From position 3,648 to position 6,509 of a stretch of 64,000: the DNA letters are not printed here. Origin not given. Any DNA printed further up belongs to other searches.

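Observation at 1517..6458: Flagellar flgB-fliF operon led by two TPR proteins and an embedded sigma-54 activator under a perfect sigma-54 promoter: a possible autoregulatory loop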

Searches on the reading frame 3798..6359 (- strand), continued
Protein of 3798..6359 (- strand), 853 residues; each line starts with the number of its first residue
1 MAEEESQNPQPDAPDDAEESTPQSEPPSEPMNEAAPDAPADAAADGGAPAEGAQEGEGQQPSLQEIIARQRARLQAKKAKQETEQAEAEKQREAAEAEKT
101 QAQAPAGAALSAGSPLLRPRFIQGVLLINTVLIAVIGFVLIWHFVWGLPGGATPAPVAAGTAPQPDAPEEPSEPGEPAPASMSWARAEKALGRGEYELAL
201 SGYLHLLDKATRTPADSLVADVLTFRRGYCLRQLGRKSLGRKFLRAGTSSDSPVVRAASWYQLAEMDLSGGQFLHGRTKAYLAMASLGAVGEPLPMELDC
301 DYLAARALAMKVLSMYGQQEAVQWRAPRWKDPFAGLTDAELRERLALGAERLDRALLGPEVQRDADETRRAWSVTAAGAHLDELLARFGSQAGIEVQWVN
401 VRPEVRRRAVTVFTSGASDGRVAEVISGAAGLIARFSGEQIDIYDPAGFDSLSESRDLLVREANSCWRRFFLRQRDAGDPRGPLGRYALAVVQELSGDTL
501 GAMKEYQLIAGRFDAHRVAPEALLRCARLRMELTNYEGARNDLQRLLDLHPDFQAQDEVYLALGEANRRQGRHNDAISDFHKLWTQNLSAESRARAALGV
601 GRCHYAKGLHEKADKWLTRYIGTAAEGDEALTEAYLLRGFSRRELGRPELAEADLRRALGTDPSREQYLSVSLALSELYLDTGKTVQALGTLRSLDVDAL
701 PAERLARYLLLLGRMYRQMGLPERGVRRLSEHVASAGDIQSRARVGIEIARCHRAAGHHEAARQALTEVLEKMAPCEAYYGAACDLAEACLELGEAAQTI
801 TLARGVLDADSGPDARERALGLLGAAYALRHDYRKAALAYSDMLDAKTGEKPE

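Call 46: search_protein_families(library=pfam, proteins=[L007:5948-7726:-, L007:5567-5947:-, L007:3803-5491:-, L007:2627-3802:-, L007:1920-2711:-, L015:5448-7166:-, L015:3317-5023:-, L015:2090-3316:-, L011:2-481:-, L009:4674-6329:+], max_evalue=0.0001)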
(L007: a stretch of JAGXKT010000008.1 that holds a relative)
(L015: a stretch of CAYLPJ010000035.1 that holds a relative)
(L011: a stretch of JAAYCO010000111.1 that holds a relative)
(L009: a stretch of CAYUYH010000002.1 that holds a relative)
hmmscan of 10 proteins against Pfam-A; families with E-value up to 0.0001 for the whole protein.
L007:5948-7726:- (592 aa): 1 family
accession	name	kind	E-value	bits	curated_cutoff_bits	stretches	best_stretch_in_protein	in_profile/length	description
PF02120.21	Flg_hook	-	1.5e-13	50.8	29.8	1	452-521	14-83/85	Flagellar hook-length control protein FliK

L007:5567-5947:- (126 aa): 2 families
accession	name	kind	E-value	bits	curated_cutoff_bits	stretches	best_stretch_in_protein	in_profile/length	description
PF03963.19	FlgD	-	6.5e-18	65.1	27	1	12-62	23-73/75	Flagellar hook capping protein - N-terminal region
PF13861.12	FLgD_tudor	-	2.4e-05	24.9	26.9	0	73-121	5-57/58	FlgD Tudor-like domain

L007:3803-5491:- (562 aa): 4 families
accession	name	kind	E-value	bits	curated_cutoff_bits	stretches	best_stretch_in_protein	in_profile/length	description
PF06429.18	Flg_bbr_C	-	2e-17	62.9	23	1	517-560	3-46/46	Flagellar basal body rod FlgEFG protein C-terminal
PF07559.19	FlgE_D2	-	6.4e-14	53.1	22.7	1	326-442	22-142/142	Flagellar basal body protein FlaE D2 domain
PF22692.1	LlgE_F_G_D1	-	2.4e-08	34.5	27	1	96-176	1-60/64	Flagellar hook protein FlgE/F/G D1 domain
PF00460.25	Flg_bb_rod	-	8.5e-06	26.1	20.7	1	6-36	1-31/31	Flagella basal body rod protein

L007:2627-3802:- (391 aa): 1 family
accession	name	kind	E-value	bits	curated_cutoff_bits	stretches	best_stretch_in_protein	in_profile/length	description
PF07238.19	PilZ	-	2.8e-07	31.2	22.5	1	265-374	1-100/102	PilZ domain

L007:1920-2711:- (263 aa): 2 families
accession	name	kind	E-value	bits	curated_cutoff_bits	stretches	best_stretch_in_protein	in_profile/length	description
PF06429.18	Flg_bbr_C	-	6.4e-15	54.8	23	1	216-259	2-45/46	Flagellar basal body rod FlgEFG protein C-terminal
PF22692.1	LlgE_F_G_D1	-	1.1e-11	45.2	27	1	101-171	1-64/64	Flagellar hook protein FlgE/F/G D1 domain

L015:5448-7166:- (572 aa): 1 family
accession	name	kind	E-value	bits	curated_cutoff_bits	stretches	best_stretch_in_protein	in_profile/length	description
PF02120.21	Flg_hook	-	6.6e-12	45.5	29.8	1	435-510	9-84/85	Flagellar hook-length control protein FliK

L015:3317-5023:- (568 aa): 3 families
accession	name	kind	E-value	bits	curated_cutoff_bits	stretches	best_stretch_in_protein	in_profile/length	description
PF06429.18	Flg_bbr_C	-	1.3e-13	50.6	23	1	524-566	4-46/46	Flagellar basal body rod FlgEFG protein C-terminal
PF07559.19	FlgE_D2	-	1.9e-09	38.6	22.7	1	333-448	20-142/142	Flagellar basal body protein FlaE D2 domain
PF00460.25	Flg_bb_rod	-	3.8e-08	33.6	20.7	1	9-39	1-31/31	Flagella basal body rod protein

L015:2090-3316:- (408 aa): 1 family
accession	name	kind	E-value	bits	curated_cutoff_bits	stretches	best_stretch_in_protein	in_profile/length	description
PF07238.19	PilZ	-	2.9e-06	28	22.5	1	268-375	1-98/102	PilZ domain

L011:2-481:- (160 aa): 0 families

L009:4674-6329:+ (551 aa): 1 family
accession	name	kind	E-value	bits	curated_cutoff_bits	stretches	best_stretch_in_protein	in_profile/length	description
PF03063.25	Prismane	-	3.5e-163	544.4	27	1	6-546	1-512/513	Prismane/CO dehydrogenase family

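Call 51: search_solved_structures(query=A2, max_evalue=0.01)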
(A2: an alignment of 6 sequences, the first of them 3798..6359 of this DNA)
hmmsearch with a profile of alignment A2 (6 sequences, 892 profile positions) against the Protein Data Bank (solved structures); distinct sequences matched with E-value up to 0.01: 43.
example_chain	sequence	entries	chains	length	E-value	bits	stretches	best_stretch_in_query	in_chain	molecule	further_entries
9qhb_A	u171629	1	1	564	1.4e-28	102.9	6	518-704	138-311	Engineered tetratricopeptide repeat protein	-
8bu0_A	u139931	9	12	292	8.6e-23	83.8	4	595-706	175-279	Consensus tetratricopeptide repeat protein | Crystal structure of an 8-repeat consensus TPR superhelix with Zinc. | Monomer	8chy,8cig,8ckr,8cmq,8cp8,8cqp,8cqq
9qhc_A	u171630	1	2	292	5.8e-15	57.9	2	518-731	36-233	Engineered tetratricopeptide repeat protein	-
8ch0_A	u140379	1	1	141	8.2e-11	44.1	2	595-703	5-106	Consensus tetratricopeptide repeat protein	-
2fo7_A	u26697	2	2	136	1.6e-09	39.9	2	595-658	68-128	SYNTHETIC CONSENSUS TPR PROTEIN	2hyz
1na0_A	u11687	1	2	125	1.7e-08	36.4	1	594-706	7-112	designed protein CTPR3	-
9gzg_A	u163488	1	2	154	5.6e-07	31.4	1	595-733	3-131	Engineered CTPR protein with glutamic acids for conductivity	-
4y6c_A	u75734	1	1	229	7.3e-07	31.1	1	679-808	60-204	ANSERINA PUTATIVE KINESIN LIGHT chain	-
2wqh_A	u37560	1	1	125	7.9e-07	30.9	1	593-706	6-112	CTPR3Y3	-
3vtx_A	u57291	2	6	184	8.4e-07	30.9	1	596-701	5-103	MamA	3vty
8hmc_C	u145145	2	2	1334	1.3e-06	30.2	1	665-884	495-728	Tetratricopeptide repeat protein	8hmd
3kd7_A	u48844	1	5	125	1.7e-06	29.9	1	594-706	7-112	CTPR390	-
7obi_A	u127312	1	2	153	4.7e-06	28.4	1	596-734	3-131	CTPR-rv4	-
4y6w_A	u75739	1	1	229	4.7e-06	28.4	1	631-808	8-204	NaB(AB)3ACb - light chain TPR-like repeats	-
4i9c_A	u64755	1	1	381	6.3e-06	28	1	612-703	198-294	Response regulator aspartate phosphatase F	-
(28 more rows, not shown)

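Call 53: predict_structure(alignment_id=A2)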
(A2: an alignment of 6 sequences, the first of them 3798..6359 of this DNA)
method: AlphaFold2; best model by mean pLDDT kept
length: 853 residues; sequences in the alignment: 6
mean_pLDDT: 79.2   pTM: 0.62
mean pLDDT of the five models: 79.2, 77.7, 75.2, 72.9, 71.6
residues with pLDDT >= 90: 356; 70-90: 327; 50-70: 47; < 50: 123
segments of 3 or more residues with pLDDT < 50: 1-61, 94-121, 146-179
pLDDT, mean of each block of 10 residues (from residue 1): 33 31 35 33 28 31 60 73 70 49 30 33 62 76 52 29 34 41 82 91 89 84 93 92 93 90 92 92 86 77 92 88 78 83 86 85 71 88 92 89 88 85 89 86 83 84 89 79 91 91 92 89 94 93 93 89 94 94 87 93 95 96 86 94 93 93 87 93 90 86 87 93 91 84 91 93 93 86 93 92 87 86 92 88 71 57
secondary structure, 60 per line:
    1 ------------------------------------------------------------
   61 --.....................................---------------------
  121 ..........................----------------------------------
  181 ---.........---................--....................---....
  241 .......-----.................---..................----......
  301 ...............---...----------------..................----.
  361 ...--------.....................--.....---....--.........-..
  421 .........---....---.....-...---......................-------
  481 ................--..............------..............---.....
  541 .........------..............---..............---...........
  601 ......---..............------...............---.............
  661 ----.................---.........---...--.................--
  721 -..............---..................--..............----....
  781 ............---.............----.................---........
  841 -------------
elements in order (helices of 4 or more, strands of 3 or more residues): H63-99 H121-146 H184-192 H196-211 H214-233 H237-247 H253-269 H273-290 H295-315 H338-355 E360-363 E372-380 H381-392 E395-399 H403-406 E409-417 H419-429 E433-436 E440-444 H452-473 H481-496 H499-512 H519-532 H536-549 H556-569 H573-586 H590-606 H610-623 H630-644 H648-660 H665-681 H685-693 H702-718 H722-735 H739-756 H759-772 H777-792 H796-808 H813-829 H833-840

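Call 55: fold_search(model_id=the predicted structure, library=pdb)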
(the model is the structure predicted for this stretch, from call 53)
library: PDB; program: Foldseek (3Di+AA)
matches with E <= 10: 1716; with E <= 0.001: 375
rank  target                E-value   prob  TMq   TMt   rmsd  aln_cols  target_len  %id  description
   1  5dse_C                9.9e-10  1.00  0.32  0.36  12.7       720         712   13  Crystal Structure of the TTC7B/Hyccin Complex (released 2015-12-02)
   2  9g8r_B                1.2e-09  1.00  0.28  0.22  21.9       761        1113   14  human SKI7-SKI238 complex in the open state (released 2024-10-16)
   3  7qdz_B                1.8e-09  1.00  0.29  0.22  21.3       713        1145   14  80S-bound human SKI complex in the closed state (released 2022-02-09)
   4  9hvq_Q                1.8e-09  1.00  0.26  0.25  19.2       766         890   13  Structure of the transcribing Pol II-DSIF-PAF-SPT6-RECQL5 complex (released 2025-07-16)
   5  7qdr_B                2.7e-09  1.00  0.29  0.21  21.4       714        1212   14  Apo human SKI complex in the closed state (released 2022-02-02)
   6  7qds_B                3.0e-09  1.00  0.28  0.25  20.7       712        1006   14  Apo human SKI complex in the open state (released 2022-02-02)
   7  8fgw_D                1.1e-08  1.00  0.20  0.15  25.6       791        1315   14  Human IFT-A complex structures provide molecular insights into ciliary transport (released 2023-02-22)
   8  9rtt_Q                1.7e-08  1.00  0.27  0.26  17.7       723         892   12  Activated Elongation Complex with IWS1 and ELOF1 (released 2025-09-03)
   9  7dkh_A                2.0e-08  1.00  0.24  0.23  23.1       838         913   12  Crystal structure of the Ctr9/Paf1/Cdc73/Rtf1 quaternary complex (released 2021-11-24)
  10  8chy                  2.3e-08  1.00  0.26  0.69   6.1       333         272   19  Crystal structure of an 8-repeat consensus TPR superhelix with Zinc. (released 2024-02-21)
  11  6eou                  3.0e-08  1.00  0.35  0.80   3.7       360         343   16  O-GlcNAc transferase TPR domain with the intellectual disability associated mutation L254F (released 2018-05-09)
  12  8hmd_C                3.1e-08  1.00  0.22  0.16  22.0       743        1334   12  base module state 2 of Tetrahymena IFT-A (released 2023-06-14)
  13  1w3b_A                3.4e-08  1.00  0.37  0.77   4.7       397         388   15  The superhelical TPR domain of O-linked GlcNAc transferase reveals structural similarities to importin alpha. (released 2004-09-09)
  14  6bq1_B                3.8e-08  1.00  0.32  0.35  14.3       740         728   15  Human PI4KIIIa lipid kinase complex (released 2017-12-13)
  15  7dkh_I                4.0e-08  1.00  0.24  0.23  20.1       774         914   12  Crystal structure of the Ctr9/Paf1/Cdc73/Rtf1 quaternary complex (released 2021-11-24)
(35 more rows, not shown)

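Call 82: search_protein_representatives(alignment_id=A2)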
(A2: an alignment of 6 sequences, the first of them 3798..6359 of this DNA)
Query: 6 sequences, 892 profile positions. Proteins with E-value up to 0.001 (for the whole library): 17221; up to 1e-10: 4507; up to 1e-30: 462. The best 150 are listed.
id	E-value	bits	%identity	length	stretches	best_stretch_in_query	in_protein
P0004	0.0e+00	1282.6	-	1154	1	8-892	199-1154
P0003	0.0e+00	1255.4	-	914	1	9-891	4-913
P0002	0.0e+00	1144.6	-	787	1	30-814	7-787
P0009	1.0e-271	920.7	-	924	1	24-891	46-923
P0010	7.3e-265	898.0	-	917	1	11-891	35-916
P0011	1.2e-258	877.5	-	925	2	34-890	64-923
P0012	3.4e-253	859.4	-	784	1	150-890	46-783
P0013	2.1e-250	850.2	-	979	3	37-891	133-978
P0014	5.4e-250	848.8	-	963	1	7-888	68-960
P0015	6.2e-248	842.0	-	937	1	35-886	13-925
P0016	3.2e-247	839.7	-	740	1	156-892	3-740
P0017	4.2e-246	836.0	-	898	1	49-890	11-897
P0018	1.3e-245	834.3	-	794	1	146-890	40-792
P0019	2.1e-244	830.4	-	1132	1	13-891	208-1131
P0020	1.4e-243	827.6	-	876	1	31-890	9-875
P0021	1.8e-243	827.3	-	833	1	99-888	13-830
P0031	2.2e-227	774.0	-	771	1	135-890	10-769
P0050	5.6e-215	733.0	-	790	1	112-882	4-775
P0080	3.8e-196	670.7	-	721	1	161-883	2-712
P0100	2.4e-179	615.1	-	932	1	17-884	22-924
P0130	4.1e-159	548.1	-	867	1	53-882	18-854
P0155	1.7e-148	513.0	-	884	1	114-884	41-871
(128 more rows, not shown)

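Call 83: find_homologous_proteins(query=A2, max_evalue=1e-30)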
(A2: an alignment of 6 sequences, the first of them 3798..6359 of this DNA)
Query A2 (6 sequences) (853 aa, profile of the alignment): 7 proteins with E <= 1e-30 among 8000 candidates.
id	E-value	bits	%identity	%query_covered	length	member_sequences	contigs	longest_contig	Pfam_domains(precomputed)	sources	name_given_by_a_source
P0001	0.0e+0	1294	98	100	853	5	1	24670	PF14559.13,PF21545.4,PF00515.35,PF13424.13,PF28559.1,PF13432.13,PF13181.13,PF07719.24,PF13174.13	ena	-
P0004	0.0e+0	1283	41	79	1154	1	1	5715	PF14559.13,PF25058.2,PF12895.14,PF13424.13,PF28559.1,PF13432.13,PF07719.24,PF13174.13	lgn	-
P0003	0.0e+0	1255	41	98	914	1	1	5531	PF14559.13,PF09976.16,PF00515.35,PF13424.13,PF13176.13,PF13432.13,PF13428.13,PF13181.13,PF07719.24,PF13174.13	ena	-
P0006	0.0e+0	1202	32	93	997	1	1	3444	PF14559.13,PF12895.14,PF13424.13,PF13176.13,PF07719.24,PF13174.13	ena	-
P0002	0.0e+0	1145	54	91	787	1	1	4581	PF14559.13,PF24575.2,PF13424.13,PF28559.1,PF13176.13,PF13432.13,PF13174.13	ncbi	ncbi:MAG: tetratricopeptide repeat protein, partial [Planctomycetota bacterium]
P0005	0.0e+0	1141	36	84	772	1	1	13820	PF14559.13,PF12895.14,PF13424.13,PF13432.13,PF13181.13,PF07719.24,PF13174.13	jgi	jgi:tetratricopeptide (TPR) repeat protein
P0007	9.5e-41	158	26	14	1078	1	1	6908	PF13431.13,PF09976.16,PF13525.13,PF13414.13,PF13176.13,PF13428.13,PF13512.13,PF14559.13,PF24575.2,PF26725.1,PF00515.35,PF12895.14,PF13424.13,PF13432.13,PF13181.13,PF07719.24,PF13174.13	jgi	-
